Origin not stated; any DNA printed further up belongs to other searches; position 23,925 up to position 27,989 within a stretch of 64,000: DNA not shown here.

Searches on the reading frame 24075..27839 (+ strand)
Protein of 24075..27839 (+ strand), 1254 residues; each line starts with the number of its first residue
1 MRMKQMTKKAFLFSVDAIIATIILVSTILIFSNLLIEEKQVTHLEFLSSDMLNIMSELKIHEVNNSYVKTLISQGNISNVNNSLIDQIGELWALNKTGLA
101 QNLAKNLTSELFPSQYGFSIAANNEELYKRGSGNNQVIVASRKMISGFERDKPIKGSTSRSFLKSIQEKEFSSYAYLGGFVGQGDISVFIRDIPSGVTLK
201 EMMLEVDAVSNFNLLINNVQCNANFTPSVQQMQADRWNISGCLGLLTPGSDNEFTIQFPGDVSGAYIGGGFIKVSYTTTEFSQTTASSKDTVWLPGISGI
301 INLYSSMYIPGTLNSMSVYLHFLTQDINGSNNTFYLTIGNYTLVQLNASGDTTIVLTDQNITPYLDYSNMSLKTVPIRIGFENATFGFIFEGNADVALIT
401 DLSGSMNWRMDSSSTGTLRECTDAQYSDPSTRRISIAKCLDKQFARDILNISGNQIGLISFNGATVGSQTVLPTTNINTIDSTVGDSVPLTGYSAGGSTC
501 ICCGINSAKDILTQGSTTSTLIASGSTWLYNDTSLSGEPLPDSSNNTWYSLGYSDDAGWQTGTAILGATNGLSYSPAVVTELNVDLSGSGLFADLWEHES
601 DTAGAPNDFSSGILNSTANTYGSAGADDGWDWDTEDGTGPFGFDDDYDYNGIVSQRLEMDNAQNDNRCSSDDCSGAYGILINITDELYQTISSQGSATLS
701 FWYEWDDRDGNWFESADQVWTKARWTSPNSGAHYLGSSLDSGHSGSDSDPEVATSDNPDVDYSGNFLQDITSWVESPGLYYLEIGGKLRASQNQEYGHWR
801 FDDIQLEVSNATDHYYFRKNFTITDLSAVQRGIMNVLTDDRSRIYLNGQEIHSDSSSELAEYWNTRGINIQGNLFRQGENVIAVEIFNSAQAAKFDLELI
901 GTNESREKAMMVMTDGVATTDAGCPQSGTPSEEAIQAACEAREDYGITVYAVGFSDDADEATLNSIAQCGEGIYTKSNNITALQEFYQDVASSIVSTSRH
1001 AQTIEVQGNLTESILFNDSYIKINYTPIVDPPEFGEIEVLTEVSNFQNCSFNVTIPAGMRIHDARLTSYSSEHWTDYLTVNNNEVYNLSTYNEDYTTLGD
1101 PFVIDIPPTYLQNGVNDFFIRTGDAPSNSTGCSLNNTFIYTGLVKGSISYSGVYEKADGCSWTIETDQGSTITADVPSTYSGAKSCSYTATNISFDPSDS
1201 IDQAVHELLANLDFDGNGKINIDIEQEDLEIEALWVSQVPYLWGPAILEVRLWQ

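Call 38: search_protein_families(library=pfam, proteins=[window:24075-27839:+])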
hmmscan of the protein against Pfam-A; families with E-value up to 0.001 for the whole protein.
window:24075-27839:+ (1254 aa): 1 family
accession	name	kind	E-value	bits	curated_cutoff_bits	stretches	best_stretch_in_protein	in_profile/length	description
PF00092.34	VWA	-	8.5e-08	33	23.8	1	905-988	102-173/174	von Willebrand factor type A domain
